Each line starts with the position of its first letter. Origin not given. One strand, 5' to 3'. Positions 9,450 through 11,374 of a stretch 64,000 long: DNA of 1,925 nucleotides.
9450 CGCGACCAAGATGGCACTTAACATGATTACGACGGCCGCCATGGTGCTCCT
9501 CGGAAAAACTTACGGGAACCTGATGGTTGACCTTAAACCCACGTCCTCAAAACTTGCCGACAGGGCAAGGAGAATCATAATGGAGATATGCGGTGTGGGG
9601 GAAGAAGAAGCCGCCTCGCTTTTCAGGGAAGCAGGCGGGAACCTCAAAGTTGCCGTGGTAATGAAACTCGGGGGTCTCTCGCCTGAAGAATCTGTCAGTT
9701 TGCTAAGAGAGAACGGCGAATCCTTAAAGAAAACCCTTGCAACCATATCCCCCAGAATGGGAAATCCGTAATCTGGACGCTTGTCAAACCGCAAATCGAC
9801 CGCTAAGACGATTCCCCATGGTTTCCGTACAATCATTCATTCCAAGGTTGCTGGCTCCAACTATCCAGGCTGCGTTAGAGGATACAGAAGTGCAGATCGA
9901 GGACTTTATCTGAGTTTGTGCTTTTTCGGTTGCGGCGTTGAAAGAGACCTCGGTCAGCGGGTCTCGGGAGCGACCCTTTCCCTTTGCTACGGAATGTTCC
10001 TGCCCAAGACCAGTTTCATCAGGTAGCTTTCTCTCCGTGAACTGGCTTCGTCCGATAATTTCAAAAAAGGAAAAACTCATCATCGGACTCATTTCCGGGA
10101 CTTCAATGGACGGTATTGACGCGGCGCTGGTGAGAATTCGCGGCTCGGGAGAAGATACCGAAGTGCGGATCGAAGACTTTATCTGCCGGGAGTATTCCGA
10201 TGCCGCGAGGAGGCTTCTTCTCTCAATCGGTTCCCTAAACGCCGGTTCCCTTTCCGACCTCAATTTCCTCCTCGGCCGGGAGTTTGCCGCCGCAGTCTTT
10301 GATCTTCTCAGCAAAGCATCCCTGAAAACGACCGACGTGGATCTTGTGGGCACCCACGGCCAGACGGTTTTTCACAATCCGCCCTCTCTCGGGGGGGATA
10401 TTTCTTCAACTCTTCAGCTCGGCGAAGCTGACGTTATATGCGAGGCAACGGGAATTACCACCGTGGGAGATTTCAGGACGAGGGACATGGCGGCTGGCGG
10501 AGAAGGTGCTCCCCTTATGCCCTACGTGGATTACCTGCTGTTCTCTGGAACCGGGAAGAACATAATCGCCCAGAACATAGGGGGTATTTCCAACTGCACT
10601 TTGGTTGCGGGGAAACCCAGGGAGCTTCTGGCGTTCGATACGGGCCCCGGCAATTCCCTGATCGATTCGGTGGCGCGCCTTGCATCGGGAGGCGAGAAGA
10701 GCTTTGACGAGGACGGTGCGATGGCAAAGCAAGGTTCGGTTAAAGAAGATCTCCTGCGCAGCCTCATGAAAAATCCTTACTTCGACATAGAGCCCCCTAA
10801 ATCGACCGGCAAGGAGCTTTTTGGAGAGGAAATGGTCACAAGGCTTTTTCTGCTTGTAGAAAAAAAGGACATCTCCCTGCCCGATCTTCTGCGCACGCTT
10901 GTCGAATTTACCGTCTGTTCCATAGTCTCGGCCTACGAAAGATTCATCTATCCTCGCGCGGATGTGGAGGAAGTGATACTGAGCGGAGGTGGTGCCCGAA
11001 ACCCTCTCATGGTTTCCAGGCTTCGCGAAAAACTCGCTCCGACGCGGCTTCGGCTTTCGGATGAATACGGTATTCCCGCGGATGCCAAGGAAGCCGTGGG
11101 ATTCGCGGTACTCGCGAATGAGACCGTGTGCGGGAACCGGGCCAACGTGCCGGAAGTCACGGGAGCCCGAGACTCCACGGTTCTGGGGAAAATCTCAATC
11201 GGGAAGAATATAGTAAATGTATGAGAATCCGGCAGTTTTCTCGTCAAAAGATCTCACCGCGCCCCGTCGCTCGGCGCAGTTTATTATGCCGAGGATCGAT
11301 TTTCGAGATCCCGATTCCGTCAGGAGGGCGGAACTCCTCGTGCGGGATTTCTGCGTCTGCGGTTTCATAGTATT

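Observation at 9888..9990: Chimeric anmK'-'nagZ ghost immediately upstream of the intact anmK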

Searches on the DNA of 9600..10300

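Call 31: search_rna_families(source=window, start=9600, end=10300, threshold=evalue, max_evalue=1)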
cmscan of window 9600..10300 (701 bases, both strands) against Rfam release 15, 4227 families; matches with E-value up to 1: 1.
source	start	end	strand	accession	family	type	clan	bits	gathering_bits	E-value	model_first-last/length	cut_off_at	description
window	10004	10089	-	RF01178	snoR77Y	Gene; snRNA; snoRNA; CD-box;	CL00057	20.3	52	0.48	1-85/85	no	Small nucleolar RNA snoR77Y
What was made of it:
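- On cis-regulatory RNA leader, riboswitch or sRNA: No credible Rfam match; the best is E=0.48 to a eukaryotic snoRNA (call 31).
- No Rfam family matches (call 31).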

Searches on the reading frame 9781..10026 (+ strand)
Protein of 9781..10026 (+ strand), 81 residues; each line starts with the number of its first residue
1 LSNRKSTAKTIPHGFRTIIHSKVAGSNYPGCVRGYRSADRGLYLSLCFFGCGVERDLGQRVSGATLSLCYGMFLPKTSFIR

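Call 25: search_protein_families(library=pfam, proteins=[window:9781-10026:+], max_evalue=0.01)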
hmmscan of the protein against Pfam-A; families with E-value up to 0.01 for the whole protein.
window:9781-10026:+ (81 aa): 0 families
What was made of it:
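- Tried and rejected: The small ORFs 9818-9913 and 9781-10026 have no Pfam hit (call 25).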

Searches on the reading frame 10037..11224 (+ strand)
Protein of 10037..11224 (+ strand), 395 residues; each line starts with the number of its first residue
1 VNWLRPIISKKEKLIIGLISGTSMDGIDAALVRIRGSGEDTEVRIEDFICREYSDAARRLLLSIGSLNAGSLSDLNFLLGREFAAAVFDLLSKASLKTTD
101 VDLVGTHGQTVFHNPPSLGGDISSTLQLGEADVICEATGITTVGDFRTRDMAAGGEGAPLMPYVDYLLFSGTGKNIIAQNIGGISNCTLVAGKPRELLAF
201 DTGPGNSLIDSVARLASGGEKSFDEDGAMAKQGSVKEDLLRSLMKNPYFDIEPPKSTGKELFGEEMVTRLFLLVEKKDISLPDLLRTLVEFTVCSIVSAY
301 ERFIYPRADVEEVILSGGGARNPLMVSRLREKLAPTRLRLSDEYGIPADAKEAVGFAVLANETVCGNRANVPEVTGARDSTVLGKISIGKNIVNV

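Call 6: search_protein_families(library=ncbifam, proteins=[window:10037-11224:+])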
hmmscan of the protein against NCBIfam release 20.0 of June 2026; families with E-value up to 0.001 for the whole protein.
window:10037-11224:+ (395 aa): 14 families
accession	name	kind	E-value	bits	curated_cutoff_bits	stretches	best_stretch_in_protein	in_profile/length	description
NF007148.0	PRK09585.3-2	equivalog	5.1e-134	446.8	387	1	9-388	5-384/386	anhydro-N-acetylmuramic acid kinase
NF007151.0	PRK09585.3-6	equivalog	5.2e-129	430.4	599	1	1-388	1-396/396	anhydro-N-acetylmuramic acid kinase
NF007142.0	PRK09585.2-1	equivalog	6.5e-121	403.9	435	1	11-388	2-381/384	anhydro-N-acetylmuramic acid kinase AnmK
NF007146.0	PRK09585.2-6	equivalog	6.9e-104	347.7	440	1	15-391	3-370/391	anhydro-N-acetylmuramic acid kinase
NF007139.0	PRK09585.1-3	equivalog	6.6e-98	328.2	367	1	12-386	3-367/370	anhydro-N-acetylmuramic acid kinase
NF007143.0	PRK09585.2-2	equivalog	8.2e-98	327.7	533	1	15-387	3-379/382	anhydro-N-acetylmuramic acid kinase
NF007149.0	PRK09585.3-4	equivalog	1.4e-97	327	616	1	6-388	10-397/399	anhydro-N-acetylmuramic acid kinase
NF007138.0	PRK09585.1-1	equivalog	9.6e-80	268.4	588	1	15-386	6-364/370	anhydro-N-acetylmuramic acid kinase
NF007150.0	PRK09585.3-5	equivalog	2.4e-78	263.8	585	1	15-388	5-384/393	anhydro-N-acetylmuramic acid kinase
NF007141.0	PRK09585.1-5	equivalog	2.1e-77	260.5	352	1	13-386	4-364/370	anhydro-N-acetylmuramic acid kinase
NF007145.0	PRK09585.2-5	equivalog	5.7e-74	249.7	514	1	15-385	3-374/379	anhydro-N-acetylmuramic acid kinase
NF007140.0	PRK09585.1-4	equivalog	1.1e-62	212.4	605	1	13-386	14-379/382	anhydro-N-acetylmuramic acid kinase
NF007144.0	PRK09585.2-3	equivalog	2.1e-57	194.9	436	1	10-386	3-355/358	anhydro-N-acetylmuramic acid kinase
NF007147.0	PRK09585.3-1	equivalog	6.7e-57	193.2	822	1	16-392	4-367/393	anhydro-N-acetylmuramic acid kinase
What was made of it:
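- Checked: Gene identities: MurQ 8839-9771, AnmK 10037-11224, GH3 NagZ-like 11217-12734 (NCBIfam, call 6).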

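Call 7: find_related_loci(query=window:10037-11224:+, collection=genome_contigs, flank=4000)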
Query window:10037-11224:+ (395 aa) in genome_contigs; peptide patterns used: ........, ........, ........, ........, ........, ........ (x = any residue, [..] = any of these).
391 stretches matched a pattern; 133 encode a relative of the query (tblastn E <= 1e-3); the best 80 are kept; 79 distinct loci.
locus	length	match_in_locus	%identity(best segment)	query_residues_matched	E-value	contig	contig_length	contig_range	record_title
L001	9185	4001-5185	91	1-395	0e+0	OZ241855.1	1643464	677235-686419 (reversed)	MAG: Thermodesulfobacteriota bacterium isolate bf97cff6-840b-426a-aed0-598d6d542999 genome assembly, chromosome: 1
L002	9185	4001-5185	89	1-395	0e+0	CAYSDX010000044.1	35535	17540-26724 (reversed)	MAG TPA_asm: uncultured Spirochaetia bacterium isolate SRP338948_co1_69 genome assembly, contig: k141_285620, whole geno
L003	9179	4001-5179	88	1-393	0e+0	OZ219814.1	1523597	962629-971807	MAG: Thermodesulfobacteriota bacterium isolate 4e20cc59-495a-4000-abf0-89ce236daca8 genome assembly, chromosome: 4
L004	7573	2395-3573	89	1-393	0e+0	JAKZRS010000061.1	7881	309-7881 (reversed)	MAG: Thermodesulfobacteriota bacterium isolate Langseth_MAG_00013 Langseth_MAG_00013_000000000061, whole genome shotgun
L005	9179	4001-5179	88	1-393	0e+0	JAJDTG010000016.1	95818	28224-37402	MAG: Candidatus Dadabacteria bacterium isolate jk18x11bins.6 k141_580091, whole genome shotgun sequence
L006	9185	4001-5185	88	1-395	0e+0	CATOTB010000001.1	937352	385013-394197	MAG: Candidatus Dadabacteria bacterium isolate 53d7d3e8-6880-4aca-9e2b-20875a3a41b8 genome assembly, contig: contig_1, w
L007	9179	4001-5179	88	1-393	0e+0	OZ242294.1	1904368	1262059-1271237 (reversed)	MAG: Thermodesulfobacteriota bacterium isolate dbd6f23f-7201-4405-b442-69d0362d048f genome assembly, chromosome: 1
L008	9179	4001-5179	88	1-393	0e+0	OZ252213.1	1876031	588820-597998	MAG: Thermodesulfobacteriota bacterium isolate fe9b5591-7b88-4e57-ab13-ddad5861585a genome assembly, chromosome: 1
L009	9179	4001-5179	88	1-393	0e+0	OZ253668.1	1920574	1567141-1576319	MAG: Thermodesulfobacteriota bacterium isolate f530718b-0ed1-4fd9-8463-ff378a1067cc genome assembly, chromosome: 1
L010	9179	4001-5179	87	1-393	0e+0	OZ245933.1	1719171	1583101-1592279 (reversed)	MAG: Thermodesulfobacteriota bacterium isolate 263b4f05-1b2c-42db-935d-865eb6a8296e genome assembly, chromosome: 1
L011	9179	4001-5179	87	1-393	0e+0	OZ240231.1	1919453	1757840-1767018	MAG: Thermodesulfobacteriota bacterium isolate c8c6e5a5-4c4e-4c66-95f7-eb3608dbd0ad genome assembly, chromosome: 1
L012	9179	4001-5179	85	1-393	0e+0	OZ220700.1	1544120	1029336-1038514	MAG: Thermodesulfobacteriota bacterium isolate c78cfef9-89c4-44c9-956d-f6b471e4c892 genome assembly, chromosome: 1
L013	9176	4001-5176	85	1-392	0e+0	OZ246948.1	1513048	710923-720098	MAG: Thermodesulfobacteriota bacterium isolate d696c60b-6efb-4378-b5c3-90a1f47793ec genome assembly, chromosome: 1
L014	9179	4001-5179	84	1-393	0e+0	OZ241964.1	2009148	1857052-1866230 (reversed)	MAG: Thermodesulfobacteriota bacterium isolate f5ee5f3d-b5e6-4f91-bea9-ad3977f1f42d genome assembly, chromosome: 1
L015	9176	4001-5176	84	1-392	0e+0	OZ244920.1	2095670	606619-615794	MAG: Thermodesulfobacteriota bacterium isolate b9bca27b-65d2-4e2f-9395-4ed0975bd336 genome assembly, chromosome: 1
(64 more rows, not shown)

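Call 14: find_encoding_contigs(protein=window:10037-11224:+, flank=3000, max_places=10)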
Protein window:10037-11224:+ (395 aa): no gene with exactly this product is on record in the collection.
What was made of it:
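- Tried and rejected: An exact-protein look-up with the 395-aa AnmK found nothing (call 14), because public gene calls start at the internal ATG 10106.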

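Call 20: find_related_loci(query=window:10037-11224:+, collection=metagenome_contigs, flank=3000)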
Query window:10037-11224:+ (395 aa) in metagenome_contigs; peptide patterns used: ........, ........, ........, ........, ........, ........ (x = any residue, [..] = any of these).
600 stretches matched a pattern (row limit reached: there are more); 61 encode a relative of the query (tblastn E <= 1e-3); 61 distinct loci.
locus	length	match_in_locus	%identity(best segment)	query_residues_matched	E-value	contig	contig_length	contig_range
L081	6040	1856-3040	89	1-395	0e+0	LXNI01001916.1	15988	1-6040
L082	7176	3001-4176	82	1-392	0e+0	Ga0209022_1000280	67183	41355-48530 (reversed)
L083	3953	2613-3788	82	1-392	0e+0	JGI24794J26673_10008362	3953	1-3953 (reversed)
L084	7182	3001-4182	56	1-393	1e-148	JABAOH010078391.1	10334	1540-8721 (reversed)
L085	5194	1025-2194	54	4-392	1e-138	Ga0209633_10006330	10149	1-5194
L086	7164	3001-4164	55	4-390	3e-138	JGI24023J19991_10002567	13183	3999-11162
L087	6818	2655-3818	55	4-390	2e-137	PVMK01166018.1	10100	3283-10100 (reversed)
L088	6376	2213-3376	54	4-390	8e-136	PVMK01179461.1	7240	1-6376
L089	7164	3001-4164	53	4-390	4e-135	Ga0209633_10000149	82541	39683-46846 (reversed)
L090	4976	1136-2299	54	4-390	3e-136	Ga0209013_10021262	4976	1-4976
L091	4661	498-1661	53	4-390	8e-134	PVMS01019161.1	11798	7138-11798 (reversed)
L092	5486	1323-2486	53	4-390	2e-133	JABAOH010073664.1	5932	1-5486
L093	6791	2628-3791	53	4-390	8e-131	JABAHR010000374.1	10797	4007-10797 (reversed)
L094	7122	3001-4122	40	1-388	5e-82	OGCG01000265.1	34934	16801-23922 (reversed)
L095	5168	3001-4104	40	7-388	5e-82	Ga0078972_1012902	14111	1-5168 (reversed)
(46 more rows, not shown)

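Call 24: find_encoding_contigs(protein=window:10106-11224:+, flank=3000, max_places=10)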
Protein window:10106-11224:+ (372 aa): 2 contigs read that carry it; 1 place shown.
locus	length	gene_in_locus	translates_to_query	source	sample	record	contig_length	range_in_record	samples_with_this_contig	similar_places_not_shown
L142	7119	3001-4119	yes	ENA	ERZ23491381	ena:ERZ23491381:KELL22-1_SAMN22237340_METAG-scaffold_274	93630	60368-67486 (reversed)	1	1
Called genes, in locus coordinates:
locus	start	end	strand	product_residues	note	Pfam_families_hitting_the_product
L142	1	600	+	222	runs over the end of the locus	PF04138:GtrA_DPMS_TM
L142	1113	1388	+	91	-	-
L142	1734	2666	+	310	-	PF13580:SIS_2, PF22198:GKRP_SIS_2, PF22645:GKRP_SIS_N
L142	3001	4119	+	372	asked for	PF03702:AnmK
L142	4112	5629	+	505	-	PF00933:Glyco_hydro_3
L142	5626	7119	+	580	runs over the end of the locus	PF00474:SSF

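Call 25: search_protein_families(library=pfam, proteins=[L009:2694-3941:+, L009:1815-2276:-], max_evalue=0.01)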
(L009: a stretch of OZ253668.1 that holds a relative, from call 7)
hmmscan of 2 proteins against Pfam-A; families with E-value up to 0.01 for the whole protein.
L009:2694-3941:+ (415 aa): 5 families
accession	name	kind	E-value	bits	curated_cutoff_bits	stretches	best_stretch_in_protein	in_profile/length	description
PF13635.12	DUF4143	-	3.5e-44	150.8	28.1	1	203-362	1-160/160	Domain of unknown function (DUF4143)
PF13173.12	AAA_14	-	5.2e-25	88.4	27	1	24-138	3-127/129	AAA domain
PF13191.12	AAA_16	-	0.0036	18.2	32.6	1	14-75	14-85/167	AAA ATPase domain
PF13479.12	AAA_24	-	0.0055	17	27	1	25-66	4-44/195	AAA domain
PF01637.24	ATPase_2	-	0.0093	16.2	33.2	0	22-63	19-59/225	ATPase domain predominantly from Archaea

L009:1815-2276:- (153 aa): 3 families
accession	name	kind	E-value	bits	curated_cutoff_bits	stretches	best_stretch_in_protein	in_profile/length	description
PF01381.28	HTH_3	-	1.6e-05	25.3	23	1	33-86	1-52/55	Helix-turn-helix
PF13560.12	HTH_31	-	0.00014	22.5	27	1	34-65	7-38/64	Helix-turn-helix domain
PF13443.12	HTH_26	-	0.0008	20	22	1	38-86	7-54/63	Cro/C1-type HTH DNA-binding domain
